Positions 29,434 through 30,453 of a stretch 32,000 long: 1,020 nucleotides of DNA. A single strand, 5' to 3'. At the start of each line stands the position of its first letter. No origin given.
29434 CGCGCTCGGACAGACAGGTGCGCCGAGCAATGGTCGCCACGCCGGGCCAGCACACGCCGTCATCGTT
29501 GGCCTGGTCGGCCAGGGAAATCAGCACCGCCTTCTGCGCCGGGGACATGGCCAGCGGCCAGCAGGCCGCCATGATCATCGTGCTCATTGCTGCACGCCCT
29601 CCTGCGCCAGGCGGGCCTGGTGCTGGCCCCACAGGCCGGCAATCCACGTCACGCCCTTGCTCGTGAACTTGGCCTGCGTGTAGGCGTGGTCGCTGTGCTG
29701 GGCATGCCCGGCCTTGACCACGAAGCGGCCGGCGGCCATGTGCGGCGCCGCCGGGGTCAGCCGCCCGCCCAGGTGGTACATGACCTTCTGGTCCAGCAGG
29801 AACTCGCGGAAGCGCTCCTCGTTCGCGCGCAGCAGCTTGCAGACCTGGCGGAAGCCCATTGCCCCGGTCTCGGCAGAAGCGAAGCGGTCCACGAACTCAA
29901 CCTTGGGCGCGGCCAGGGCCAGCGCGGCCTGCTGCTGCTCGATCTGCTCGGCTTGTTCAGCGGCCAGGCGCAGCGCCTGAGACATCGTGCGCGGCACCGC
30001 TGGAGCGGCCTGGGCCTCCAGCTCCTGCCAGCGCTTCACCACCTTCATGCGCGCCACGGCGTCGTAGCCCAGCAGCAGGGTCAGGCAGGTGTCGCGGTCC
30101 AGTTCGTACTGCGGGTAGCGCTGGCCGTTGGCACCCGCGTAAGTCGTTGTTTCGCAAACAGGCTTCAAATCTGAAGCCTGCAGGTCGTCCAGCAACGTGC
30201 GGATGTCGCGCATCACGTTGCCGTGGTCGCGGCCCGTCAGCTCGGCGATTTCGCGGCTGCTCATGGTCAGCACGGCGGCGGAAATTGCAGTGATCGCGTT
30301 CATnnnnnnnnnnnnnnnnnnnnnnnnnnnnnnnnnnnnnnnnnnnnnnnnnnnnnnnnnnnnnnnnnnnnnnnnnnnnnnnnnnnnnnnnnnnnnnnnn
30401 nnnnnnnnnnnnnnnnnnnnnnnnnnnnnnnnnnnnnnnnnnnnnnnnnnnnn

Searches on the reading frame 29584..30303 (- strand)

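Call 18: search_protein_families(library=pfam, proteins=[window:29584-30303:-], max_evalue=0.01)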
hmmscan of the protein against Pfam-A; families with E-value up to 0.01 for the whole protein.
window:29584-30303:- (239 aa): 3 families
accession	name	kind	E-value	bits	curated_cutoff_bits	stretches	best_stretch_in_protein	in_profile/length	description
PF03374.19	ANT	-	1.1e-20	74.4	25.3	1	126-226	2-106/108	Phage antirepressor protein KilAC domain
PF09669.15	Phage_pRha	-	4e-17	63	29.9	1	14-96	1-90/91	Phage regulatory protein Rha (Phage_pRha)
PF25212.1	HVO_A0114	-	0.0083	16.3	27.6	0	14-39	37-62/84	HVO_A0114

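Call 19: search_protein_families(library=phrogs, proteins=[window:29584-30303:-], max_evalue=0.001)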
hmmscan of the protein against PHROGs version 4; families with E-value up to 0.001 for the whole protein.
window:29584-30303:- (239 aa): 10 families
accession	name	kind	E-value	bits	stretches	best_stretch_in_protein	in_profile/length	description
phrog_63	-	transcription regulation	7.2e-60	204.5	1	3-230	122-361/431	anti-repressor Ant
phrog_8235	-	transcription regulation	1.4e-17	65.1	1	12-98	11-104/219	anti-repressor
phrog_10324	-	transcription regulation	1.4e-16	62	1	13-99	5-94/205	anti-repressor Ant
phrog_130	-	transcription regulation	2.1e-15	57.7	1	108-233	284-416/480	anti-repressor Ant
phrog_4936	-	transcription regulation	3.5e-11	44.5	1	6-125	7-153/257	transcriptional regulator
phrog_373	-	transcription regulation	4.9e-09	37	1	13-123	99-220/373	anti-repressor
phrog_518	-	transcription regulation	4.1e-07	30.8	1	13-81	23-89/268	Rha-like transcriptional regulator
phrog_1726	-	transcription regulation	1.2e-06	29.6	1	13-135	17-160/264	anti-repressor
phrog_2657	-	transcription regulation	5.9e-06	26.8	1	7-100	17-115/243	transcriptional regulator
phrog_15709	-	unknown function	0.00063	20.4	1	5-37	3-35/59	-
